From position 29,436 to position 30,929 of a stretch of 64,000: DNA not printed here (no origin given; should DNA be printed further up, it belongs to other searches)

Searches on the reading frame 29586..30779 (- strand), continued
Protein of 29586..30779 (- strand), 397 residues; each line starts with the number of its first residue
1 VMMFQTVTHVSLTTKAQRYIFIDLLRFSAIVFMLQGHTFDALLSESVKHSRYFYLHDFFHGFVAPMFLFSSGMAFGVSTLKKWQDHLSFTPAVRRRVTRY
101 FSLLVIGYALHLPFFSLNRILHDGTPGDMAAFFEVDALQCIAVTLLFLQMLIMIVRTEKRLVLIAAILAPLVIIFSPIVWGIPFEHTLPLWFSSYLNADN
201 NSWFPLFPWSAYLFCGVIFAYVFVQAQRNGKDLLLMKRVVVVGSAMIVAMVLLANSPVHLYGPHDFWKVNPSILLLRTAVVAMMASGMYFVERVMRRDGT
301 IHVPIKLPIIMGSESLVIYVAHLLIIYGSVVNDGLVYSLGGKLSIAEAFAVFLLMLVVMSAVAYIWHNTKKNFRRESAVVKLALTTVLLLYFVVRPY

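Call 58: find_encoding_contigs(protein=P0175, flank=8000, max_places=2)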
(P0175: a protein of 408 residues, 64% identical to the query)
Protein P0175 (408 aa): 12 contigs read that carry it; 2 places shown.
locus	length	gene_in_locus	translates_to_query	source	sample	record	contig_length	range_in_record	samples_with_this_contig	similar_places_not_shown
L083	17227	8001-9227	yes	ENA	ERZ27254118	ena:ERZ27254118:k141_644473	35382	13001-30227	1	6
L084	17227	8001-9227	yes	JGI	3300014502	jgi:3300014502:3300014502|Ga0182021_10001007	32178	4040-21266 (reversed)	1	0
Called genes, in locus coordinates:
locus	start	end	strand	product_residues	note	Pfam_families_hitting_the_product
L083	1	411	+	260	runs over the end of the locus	PF00378:ECH_1, PF16113:ECH_2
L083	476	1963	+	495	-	PF28494:GlyRS_ins_1 (faint), PF00587:tRNA-synt_2b, PF03129:HGTP_anticodon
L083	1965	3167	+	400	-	PF07719:TPR_2 (faint), PF13432:TPR_16 (faint), PF13428:TPR_14 (faint), PF14559:TPR_19 (faint), PF13424:TPR_12 (faint)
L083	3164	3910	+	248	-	PF02535:Zip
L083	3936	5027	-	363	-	-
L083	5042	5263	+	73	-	PF01197:Ribosomal_L31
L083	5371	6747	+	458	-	PF01029:NusB, PF22458:RsmF-B_ferredox, PF01189:Methyltr_RsmB-F, PF13847:Methyltransf_31 (weak)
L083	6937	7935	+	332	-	PF06267:DUF1028, PF08823:PG_binding_2 (weak)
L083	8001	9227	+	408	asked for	PF08240:ADH_N, PF16912:Glu_dehyd_C (faint), PF00107:ADH_zinc_N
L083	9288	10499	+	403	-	PF00155:Aminotran_1_2, PF00464:SHMT (weak)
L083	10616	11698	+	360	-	PF07786:HGSNAT_cat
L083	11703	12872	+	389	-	PF07889:DUF1664 (faint), PF06103:DUF948 (weak), PF02646:RmuC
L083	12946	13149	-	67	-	PF00313:CSD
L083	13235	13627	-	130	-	PF00313:CSD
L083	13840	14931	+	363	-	PF00365:PFK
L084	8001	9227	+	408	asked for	PF08240:ADH_N, PF16912:Glu_dehyd_C (faint), PF00107:ADH_zinc_N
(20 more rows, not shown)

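Call 68: search_protein_families(library=ncbifam, proteins=[L038:8204-9757:+, L038:9754-10494:+], max_evalue=1e-10)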
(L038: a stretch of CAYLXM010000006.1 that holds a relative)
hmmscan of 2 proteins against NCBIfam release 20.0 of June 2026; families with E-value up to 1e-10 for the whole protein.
L038:8204-9757:+ (517 aa): 9 families
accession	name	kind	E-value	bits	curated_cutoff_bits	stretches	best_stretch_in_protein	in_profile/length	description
NF045689.1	BCarotKetCrtO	equivalog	4.8e-100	335.7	1000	1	9-511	3-538/563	beta-carotene ketolase CrtO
TIGR02734.1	crtI_fam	subfamily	1.9e-40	139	238.1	1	12-514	1-494/504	phytoene desaturase family protein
NF058655.1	CrtID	equivalog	3.2e-23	82.3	640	1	12-496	1-467/478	bifunctional phytoene desaturase/3,4-desaturase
NF045637.1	carotdesatCrtDProt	equivalog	9.1e-22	77.2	580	1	12-288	1-275/485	1-hydroxycarotenoid 3,4-desaturase CrtD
TIGR02730.1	carot_isom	equivalog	2.2e-21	76.3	586.9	1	10-498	1-476/493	carotenoid isomerase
NF042421.1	hydcarot_desat_CrtD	equivalog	7.9e-19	67.5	500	1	12-496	4-469/487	1-hydroxycarotenoid 3,4-desaturase CrtD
TIGR02733.1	desat_CrtD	equivalog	7.3e-15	54.6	549.7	0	11-65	3-56/492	C-3',4' desaturase CrtD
NF005560.0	PRK07233.1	equivalog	5.9e-11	41.9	252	0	232-303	195-265/435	hypothetical protein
NF005545.0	PRK07208.1-1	equivalog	7.4e-11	41.1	451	0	5-64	3-62/504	hypothetical protein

L038:9754-10494:+ (246 aa): 1 family
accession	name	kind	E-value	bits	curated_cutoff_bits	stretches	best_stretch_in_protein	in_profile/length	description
TIGR03462.1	CarR_dom_SF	subfamily_domain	7e-40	135.5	39.4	2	1-96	1-89/89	lycopene cyclase domain-containing protein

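Call 81: search_protein_representatives(alignment_id=A2)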
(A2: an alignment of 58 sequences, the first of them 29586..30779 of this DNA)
Query: 58 sequences, 380 profile positions. Proteins with E-value up to 0.001 (for the whole library): 3112; up to 1e-10: 1756; up to 1e-30: 744. The best 150 are listed.
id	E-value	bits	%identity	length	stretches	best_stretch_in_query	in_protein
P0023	6.0e-156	535.7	-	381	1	2-380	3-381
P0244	4.0e-148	509.9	-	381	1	2-380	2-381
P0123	1.3e-122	425.9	-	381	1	1-380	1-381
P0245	1.8e-122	425.5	-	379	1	4-380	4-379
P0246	6.8e-115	400.5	-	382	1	4-380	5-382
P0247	1.9e-112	392.5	-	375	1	9-380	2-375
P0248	3.5e-109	381.7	-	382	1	5-379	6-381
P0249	1.8e-108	379.4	-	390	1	6-380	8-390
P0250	2.3e-108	379.0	-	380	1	2-380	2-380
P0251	5.5e-108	377.8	-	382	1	4-380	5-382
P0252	5.9e-108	377.7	-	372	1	7-377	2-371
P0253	5.1e-105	368.0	-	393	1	3-380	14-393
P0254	1.6e-103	363.1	-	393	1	5-377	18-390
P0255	1.4e-101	356.8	-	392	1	5-380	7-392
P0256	3.8e-101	355.3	-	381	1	3-377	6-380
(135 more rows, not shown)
